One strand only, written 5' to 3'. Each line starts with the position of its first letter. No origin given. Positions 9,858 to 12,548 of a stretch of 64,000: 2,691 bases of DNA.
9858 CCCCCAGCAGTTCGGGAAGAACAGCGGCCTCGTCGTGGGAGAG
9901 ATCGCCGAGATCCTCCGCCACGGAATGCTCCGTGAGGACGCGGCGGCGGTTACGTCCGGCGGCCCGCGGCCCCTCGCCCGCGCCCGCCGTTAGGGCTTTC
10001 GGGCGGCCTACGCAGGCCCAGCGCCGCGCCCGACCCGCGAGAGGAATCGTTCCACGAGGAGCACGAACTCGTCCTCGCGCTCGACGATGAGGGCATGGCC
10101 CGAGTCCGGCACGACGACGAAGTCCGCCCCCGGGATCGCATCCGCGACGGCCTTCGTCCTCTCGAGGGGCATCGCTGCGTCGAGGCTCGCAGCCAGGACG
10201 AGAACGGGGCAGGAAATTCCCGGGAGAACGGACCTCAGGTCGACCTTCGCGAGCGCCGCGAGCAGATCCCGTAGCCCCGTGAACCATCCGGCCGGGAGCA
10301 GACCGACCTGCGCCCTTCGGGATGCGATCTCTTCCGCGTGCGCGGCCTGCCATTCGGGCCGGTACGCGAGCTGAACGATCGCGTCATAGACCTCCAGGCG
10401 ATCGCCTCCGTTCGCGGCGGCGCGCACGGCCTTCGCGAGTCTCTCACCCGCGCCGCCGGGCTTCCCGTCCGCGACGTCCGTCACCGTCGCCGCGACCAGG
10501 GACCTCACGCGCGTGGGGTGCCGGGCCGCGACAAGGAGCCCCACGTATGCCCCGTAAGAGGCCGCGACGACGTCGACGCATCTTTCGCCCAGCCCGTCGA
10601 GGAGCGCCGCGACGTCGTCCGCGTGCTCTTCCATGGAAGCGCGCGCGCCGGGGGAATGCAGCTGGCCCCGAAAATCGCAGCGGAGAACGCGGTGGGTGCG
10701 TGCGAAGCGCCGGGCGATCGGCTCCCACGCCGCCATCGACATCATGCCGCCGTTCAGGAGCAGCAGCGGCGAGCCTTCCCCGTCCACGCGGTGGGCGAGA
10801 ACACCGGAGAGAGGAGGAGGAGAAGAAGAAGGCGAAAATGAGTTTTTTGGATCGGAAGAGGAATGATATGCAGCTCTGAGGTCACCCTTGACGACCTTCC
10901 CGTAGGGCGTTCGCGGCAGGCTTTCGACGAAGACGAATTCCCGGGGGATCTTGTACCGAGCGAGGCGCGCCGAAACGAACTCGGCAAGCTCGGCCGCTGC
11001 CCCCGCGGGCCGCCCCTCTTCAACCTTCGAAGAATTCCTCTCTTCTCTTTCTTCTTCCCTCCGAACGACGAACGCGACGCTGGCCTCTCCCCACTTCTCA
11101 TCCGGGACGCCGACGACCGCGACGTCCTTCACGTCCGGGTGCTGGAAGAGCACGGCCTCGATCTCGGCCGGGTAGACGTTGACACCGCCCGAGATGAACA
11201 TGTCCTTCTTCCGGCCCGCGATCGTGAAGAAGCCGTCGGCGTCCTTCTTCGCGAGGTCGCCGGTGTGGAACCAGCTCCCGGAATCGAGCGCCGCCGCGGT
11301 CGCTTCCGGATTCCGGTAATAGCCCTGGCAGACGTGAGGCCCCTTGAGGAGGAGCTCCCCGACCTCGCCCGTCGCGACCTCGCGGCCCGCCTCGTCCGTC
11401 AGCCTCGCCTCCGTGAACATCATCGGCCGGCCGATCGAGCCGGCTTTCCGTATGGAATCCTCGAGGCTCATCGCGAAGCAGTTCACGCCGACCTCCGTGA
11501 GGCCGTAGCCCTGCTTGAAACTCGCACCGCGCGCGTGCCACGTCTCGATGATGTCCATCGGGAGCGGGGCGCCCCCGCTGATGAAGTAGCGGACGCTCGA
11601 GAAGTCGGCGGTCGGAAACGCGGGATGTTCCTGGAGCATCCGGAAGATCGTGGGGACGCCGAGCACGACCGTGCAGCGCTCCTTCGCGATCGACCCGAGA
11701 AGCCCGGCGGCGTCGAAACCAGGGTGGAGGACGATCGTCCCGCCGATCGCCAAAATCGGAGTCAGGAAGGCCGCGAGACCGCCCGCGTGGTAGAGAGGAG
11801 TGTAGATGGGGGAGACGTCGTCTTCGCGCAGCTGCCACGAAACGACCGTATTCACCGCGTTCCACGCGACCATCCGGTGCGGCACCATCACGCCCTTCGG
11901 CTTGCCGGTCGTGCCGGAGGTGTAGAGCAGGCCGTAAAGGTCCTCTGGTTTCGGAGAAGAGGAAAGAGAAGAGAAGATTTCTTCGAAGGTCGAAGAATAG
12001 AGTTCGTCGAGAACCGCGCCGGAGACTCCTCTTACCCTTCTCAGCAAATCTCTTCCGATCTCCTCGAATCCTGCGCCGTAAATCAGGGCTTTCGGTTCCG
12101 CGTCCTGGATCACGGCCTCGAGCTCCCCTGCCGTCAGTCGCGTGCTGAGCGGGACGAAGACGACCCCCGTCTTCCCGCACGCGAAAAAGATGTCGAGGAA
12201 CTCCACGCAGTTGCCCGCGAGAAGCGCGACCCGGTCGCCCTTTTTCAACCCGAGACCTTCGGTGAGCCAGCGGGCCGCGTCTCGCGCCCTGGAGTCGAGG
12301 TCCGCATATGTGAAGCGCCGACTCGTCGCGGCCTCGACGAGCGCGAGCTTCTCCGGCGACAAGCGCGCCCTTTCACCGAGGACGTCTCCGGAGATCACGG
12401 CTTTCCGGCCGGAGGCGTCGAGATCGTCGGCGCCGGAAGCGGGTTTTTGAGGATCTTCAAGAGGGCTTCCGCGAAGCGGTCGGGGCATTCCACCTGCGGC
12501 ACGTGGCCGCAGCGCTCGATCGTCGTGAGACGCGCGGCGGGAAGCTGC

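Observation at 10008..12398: Adenylating enzyme fused to an alpha/beta hydrolase, translationally coupled to a second membrane-anchored alpha/beta hydrolase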

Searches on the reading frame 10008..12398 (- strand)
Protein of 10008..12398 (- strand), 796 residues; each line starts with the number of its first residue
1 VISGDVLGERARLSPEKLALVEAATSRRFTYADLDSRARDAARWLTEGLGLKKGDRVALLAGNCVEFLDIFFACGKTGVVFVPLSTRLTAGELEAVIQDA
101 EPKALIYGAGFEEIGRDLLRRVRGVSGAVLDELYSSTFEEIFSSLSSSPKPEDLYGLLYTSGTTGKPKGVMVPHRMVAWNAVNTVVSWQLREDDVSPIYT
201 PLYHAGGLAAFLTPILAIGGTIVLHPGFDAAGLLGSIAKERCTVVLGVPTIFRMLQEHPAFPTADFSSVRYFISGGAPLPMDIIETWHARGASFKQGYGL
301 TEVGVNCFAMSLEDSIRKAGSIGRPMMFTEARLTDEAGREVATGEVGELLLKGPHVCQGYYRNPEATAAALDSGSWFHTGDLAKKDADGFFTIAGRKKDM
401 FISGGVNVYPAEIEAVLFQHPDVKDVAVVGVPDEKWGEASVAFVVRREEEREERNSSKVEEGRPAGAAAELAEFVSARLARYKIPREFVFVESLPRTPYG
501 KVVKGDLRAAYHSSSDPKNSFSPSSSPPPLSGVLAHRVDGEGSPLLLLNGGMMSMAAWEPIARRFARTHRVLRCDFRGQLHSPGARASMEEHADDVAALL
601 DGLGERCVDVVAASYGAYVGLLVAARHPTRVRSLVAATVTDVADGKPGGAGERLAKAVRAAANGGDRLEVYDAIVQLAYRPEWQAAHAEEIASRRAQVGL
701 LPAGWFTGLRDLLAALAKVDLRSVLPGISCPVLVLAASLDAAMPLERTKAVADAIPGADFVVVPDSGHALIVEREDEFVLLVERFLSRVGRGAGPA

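Call 6: search_protein_families(library=pfam, proteins=[window:10008-12398:-], max_evalue=0.01)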
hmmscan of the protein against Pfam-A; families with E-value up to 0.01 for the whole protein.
window:10008-12398:- (796 aa): 6 families
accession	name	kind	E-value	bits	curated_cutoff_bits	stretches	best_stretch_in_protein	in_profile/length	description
PF00501.34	AMP-binding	-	8e-92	308.4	29.9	1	9-361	3-384/384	AMP-binding enzyme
PF00561.26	Abhydrolase_1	-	1.2e-20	74.6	25.8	1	544-773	2-243/245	alpha/beta hydrolase fold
PF13193.12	AMP-binding_C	-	3.2e-20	73.3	24.5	1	412-501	1-76/76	AMP-binding enzyme C-terminal domain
PF12697.13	Abhydrolase_6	-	3.6e-17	64.2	26.3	1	545-779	1-215/217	Alpha/beta hydrolase family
PF12146.15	Hydrolase_4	-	5.9e-08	32.7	27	1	546-775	8-239/239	Serine aminopeptidase, S33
PF08386.16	Abhydrolase_4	-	1.5e-05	25.5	21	1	730-786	35-91/103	TAP-like protein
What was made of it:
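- On ANL superfamily (class I adenylate-forming enzymes): Pfam E 8e-92 and 3e-20 (call 6).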

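Call 7: search_protein_families(library=ncbifam, proteins=[window:10008-12398:-], max_evalue=0.01)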
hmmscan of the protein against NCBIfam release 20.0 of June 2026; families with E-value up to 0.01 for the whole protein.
window:10008-12398:- (796 aa): 138 families (the best 25 are shown)
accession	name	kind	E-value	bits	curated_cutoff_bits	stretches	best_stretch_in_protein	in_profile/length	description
NF005307.0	PRK06839.1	equivalog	1.5e-131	439.5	748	1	9-509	10-491/496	o-succinylbenzoate--CoA ligase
NF004837.0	PRK06187.1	subfamily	6.6e-131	437.1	476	1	6-514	13-525/531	long-chain-fatty-acid--CoA ligase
NF052269.1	Staph_lig_FadD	equivalog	3.1e-122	408.5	650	1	5-510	4-492/499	long-chain-fatty-acid--CoA ligase FadD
NF006572.0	PRK09088.1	equivalog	6.4e-122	407.7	696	1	5-512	5-488/491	acyl-CoA synthetase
NF006182.0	PRK08316.1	subfamily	6e-116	388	663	1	4-513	14-519/523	fatty acyl-CoA synthetase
NF005702.0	PRK07514.1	subfamily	1.1e-103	347.4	558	1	16-513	17-502/506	malonyl-CoA synthase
NF005801.1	PRK07656.1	equivalog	1.2e-99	334.2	657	1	18-508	18-500/500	FadD3 family acyl-CoA ligase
NF009233.0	PRK12583.1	subfamily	6.6e-97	325.2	832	2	148-509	197-548/558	fatty acid CoA ligase family protein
NF005676.0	PRK07470.1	equivalog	3.3e-96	323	774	1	5-513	24-531/544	acyl-CoA synthetase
NF002966.0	PRK03640.1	equivalog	6.1e-96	321.9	556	1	7-510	8-479/483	o-succinylbenzoate--CoA ligase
NF004114.0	PRK05605.1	equivalog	4.8e-92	309.1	766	2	147-510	216-568/575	long-chain-fatty-acid--CoA ligase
NF004797.0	PRK06145.1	equivalog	6.8e-92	308.4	850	1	10-513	11-497/499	acyl-CoA synthetase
NF006181.0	PRK08314.1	subfamily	2e-87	293.8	705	2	142-508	194-551/563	long-chain-fatty-acid--CoA ligase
NF005857.1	PRK07786.1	exception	8.5e-85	285.2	733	1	11-511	19-512/513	fatty-acid--CoA ligase FadD5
NF004758.0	PRK06087.1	equivalog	7.8e-83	278.7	736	1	5-509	28-533/548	medium-chain fatty-acid--CoA ligase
TIGR01923.1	menE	equivalog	1.2e-82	278.2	330.15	1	30-504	1-439/442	o-succinylbenzoate--CoA ligase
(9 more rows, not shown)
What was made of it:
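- On Ole pathway: OleC (beta-lactone synthetase): The 25 best NCBIfam families are all CoA ligases (call 7).
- On Menaquinone MenE-MenH pair: PRK06839 scores 439.5 against 748, and TIGR01923 scores 278 against 330 (call 7).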

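Call 13: search_solved_structures(query=window:10008-12398:-, max_evalue=0.00001)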
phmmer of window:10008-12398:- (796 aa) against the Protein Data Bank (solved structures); distinct sequences matched with E-value up to 0.00001: 276 (the best 60 are shown).
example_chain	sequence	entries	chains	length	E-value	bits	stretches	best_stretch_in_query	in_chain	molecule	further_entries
8weu_A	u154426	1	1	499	2.3e-103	349.7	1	9-511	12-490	Fatty-acyl-CoA synthase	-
8wev_A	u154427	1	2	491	4.1e-103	348.9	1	9-510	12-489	Feruloyl-CoA Synthetase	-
3r44_A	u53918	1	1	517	6e-97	328.5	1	5-513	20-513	fatty acyl CoA synthetase FADD13 (FATTY-ACYL-CoA SYNTHETASE)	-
4gxq_A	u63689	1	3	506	3.4e-81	276.4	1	14-512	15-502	Malonyl CoA synthetase, Benzoate-CoA ligase Chimeric protein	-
4gxr_A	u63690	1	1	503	2.8e-78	266.8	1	14-512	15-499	Malonyl CoA synthetase, Benzoate-CoA ligase Chimeric protein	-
4fuq_A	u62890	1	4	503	2.9e-78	266.7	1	14-512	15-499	Malonyl CoA synthetase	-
4fut_A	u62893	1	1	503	2.2e-77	263.8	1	14-512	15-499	Malonyl CoA synthetase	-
8r2q_A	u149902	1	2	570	5.5e-74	252.6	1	12-513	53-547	Probable fatty-acid-CoA ligase FadD5 (Fatty-acid-CoA synthetase) (Fatty-acid-CoA synthase)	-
5buq_A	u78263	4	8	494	6.9e-71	242.3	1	7-510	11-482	2-succinylbenzoate--CoA ligase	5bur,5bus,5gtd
5x8f_A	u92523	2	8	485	2.5e-70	240.5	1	7-510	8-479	2-succinylbenzoate--CoA ligase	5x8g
8ivi_A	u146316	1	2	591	2.2e-67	230.7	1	149-512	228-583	Medium/long-chain-fatty-acid--CoA ligase FadD8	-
5zrn_A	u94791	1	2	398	6.6e-65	222.6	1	5-395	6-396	Long-chain-fatty-acid--CoA ligase FadD13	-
3t5b_A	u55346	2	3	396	1.3e-64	221.6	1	5-393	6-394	PROBABLE CHAIN-FATTY-ACID-CoA LIGASE FADD13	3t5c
3a9u_A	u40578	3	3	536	2.5e-64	220.6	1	16-508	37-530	4-coumarate--CoA ligase | 4-coumarate:CoA ligase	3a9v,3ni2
3ivr_A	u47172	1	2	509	3.1e-64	220.3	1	5-511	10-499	Putative long-chain-fatty-acid CoA ligase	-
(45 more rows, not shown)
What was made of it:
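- The best ANL matches are CoA ligases (calls 7, 13).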

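Call 15: find_homologous_proteins(query=window:10008-12398:-, max_evalue=1e-20)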
Query window:10008-12398:- (796 aa): 7897 proteins with E <= 1e-20 among 8000 candidates; the best 120 are listed.
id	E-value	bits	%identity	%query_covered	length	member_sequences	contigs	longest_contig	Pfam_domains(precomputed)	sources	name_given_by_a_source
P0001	0.0e+0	1779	100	100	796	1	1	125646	PF12697.14,PF00501.35,PF13193.13,PF00561.27,PF12146.16,PF08386.17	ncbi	-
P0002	0.0e+0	1332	78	99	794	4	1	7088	PF12697.14,PF00501.35,PF13193.13,PF00561.27,PF12146.16,PF08386.17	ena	-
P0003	0.0e+0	1295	74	100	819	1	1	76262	PF12697.14,PF00501.35,PF13193.13,PF00561.27,PF12146.16,PF08386.17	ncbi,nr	ncbi:MAG: alpha/beta fold hydrolase [Acidobacteriota bacterium]|nr:alpha/beta fold hydrolase [Acidob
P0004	0.0e+0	1189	68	99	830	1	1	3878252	PF12697.14,PF00501.35,PF13193.13,PF00561.27,PF08386.17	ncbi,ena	-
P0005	1.7e-269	914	80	64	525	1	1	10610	PF00501.35,PF13193.13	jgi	jgi:fatty-acyl-CoA synthase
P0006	1.9e-269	914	79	64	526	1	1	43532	PF00501.35,PF13193.13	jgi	jgi:fatty-acyl-CoA synthase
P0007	3.2e-267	907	76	64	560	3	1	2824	PF00501.35,PF13193.13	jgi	-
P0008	7.1e-267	905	57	99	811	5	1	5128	PF12697.14,PF00501.35,PF13193.13,PF00561.27,PF12146.16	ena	-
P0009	1.6e-266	904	77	65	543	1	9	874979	PF00501.35,PF13193.13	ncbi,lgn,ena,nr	ncbi:MAG TPA: long-chain fatty acid--CoA ligase [Thermoanaerobaculia bacterium]|nr:long-chain fatty 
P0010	3.2e-266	903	77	64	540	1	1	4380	PF00501.35,PF13193.13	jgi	jgi:fatty-acyl-CoA synthase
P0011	3.7e-266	903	77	64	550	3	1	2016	PF00501.35,PF13193.13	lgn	-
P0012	1.1e-265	902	78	65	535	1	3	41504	PF00501.35,PF13193.13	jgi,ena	-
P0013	2.6e-265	900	77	64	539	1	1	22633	PF00501.35,PF13193.13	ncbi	ncbi:MAG TPA: long-chain fatty acid--CoA ligase [Thermoanaerobaculia bacterium]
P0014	3.6e-264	896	77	64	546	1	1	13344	PF00501.35,PF13193.13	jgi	jgi:fatty-acyl-CoA synthase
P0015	5.3e-264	896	55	99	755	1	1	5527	PF12697.14,PF00501.35,PF13193.13,PF00561.27,PF12146.16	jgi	-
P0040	4.7e-253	860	54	99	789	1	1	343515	PF12697.14,PF00501.35,PF13193.13,PF00561.27,PF12146.16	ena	-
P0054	1.5e-236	805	53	99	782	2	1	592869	PF12697.14,PF00501.35,PF13193.13,PF00561.27,PF12146.16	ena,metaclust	metaclust:\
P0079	7.8e-199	680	62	65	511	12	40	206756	PF00501.35,PF13193.13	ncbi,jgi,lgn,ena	jgi:fatty-acyl-CoA synthase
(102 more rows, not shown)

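Call 16: find_encoding_contigs(protein=P0009, flank=8000, max_places=3)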
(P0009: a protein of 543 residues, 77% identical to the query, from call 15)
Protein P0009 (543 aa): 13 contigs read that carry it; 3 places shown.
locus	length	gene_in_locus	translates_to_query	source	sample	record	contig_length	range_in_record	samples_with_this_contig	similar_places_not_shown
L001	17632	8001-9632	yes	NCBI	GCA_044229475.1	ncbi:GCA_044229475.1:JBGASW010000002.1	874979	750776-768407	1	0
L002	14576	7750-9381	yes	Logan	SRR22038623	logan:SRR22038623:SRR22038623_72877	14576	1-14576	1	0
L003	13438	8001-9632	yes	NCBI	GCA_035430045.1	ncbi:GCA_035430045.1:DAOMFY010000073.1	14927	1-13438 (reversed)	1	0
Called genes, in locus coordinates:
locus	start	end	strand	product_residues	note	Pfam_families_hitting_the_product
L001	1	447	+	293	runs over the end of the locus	PF02737:3HCDH_N, PF00725:3HCDH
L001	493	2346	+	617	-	PF14559:TPR_19 (weak), PF13432:TPR_16 (weak), PF14559:TPR_19 (weak), PF23914:TPR_CcmH_CycH (weak), PF00515:TPR_1 (weak), PF13414:TPR_11, PF13432:TPR_16, PF14559:TPR_19, +19 more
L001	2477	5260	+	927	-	PF13620:CarboxypepD_reg, PF25183:OMP_b-brl_4, PF00593:TonB_dep_Rec_b-barrel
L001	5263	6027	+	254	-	PF00106:adh_short, PF08659:KR, PF13561:adh_short_C2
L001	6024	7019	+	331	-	PF08545:ACP_syn_III, PF08541:ACP_syn_III_C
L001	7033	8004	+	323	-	PF00561:Abhydrolase_1, PF12146:Hydrolase_4, PF12697:Abhydrolase_6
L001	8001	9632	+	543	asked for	PF00501:AMP-binding, PF13193:AMP-binding_C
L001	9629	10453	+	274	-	PF00561:Abhydrolase_1, PF12146:Hydrolase_4, PF12697:Abhydrolase_6, PF08386:Abhydrolase_4 (weak)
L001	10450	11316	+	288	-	PF12697:Abhydrolase_6, PF00561:Abhydrolase_1, PF12146:Hydrolase_4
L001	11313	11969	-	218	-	PF00440:TetR_N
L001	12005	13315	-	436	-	PF00155:Aminotran_1_2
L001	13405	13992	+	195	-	-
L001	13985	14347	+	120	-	PF01022:HTH_5 (weak), PF13601:HTH_34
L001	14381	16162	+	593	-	PF00587:tRNA-synt_2b, PF04073:tRNA_edit, PF03129:HGTP_anticodon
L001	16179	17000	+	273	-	PF00753:Lactamase_B, PF12706:Lactamase_B_2 (weak)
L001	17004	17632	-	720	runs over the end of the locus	PF13385:Laminin_G_3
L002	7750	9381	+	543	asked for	PF00501:AMP-binding, PF13193:AMP-binding_C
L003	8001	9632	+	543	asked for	PF00501:AMP-binding, PF13193:AMP-binding_C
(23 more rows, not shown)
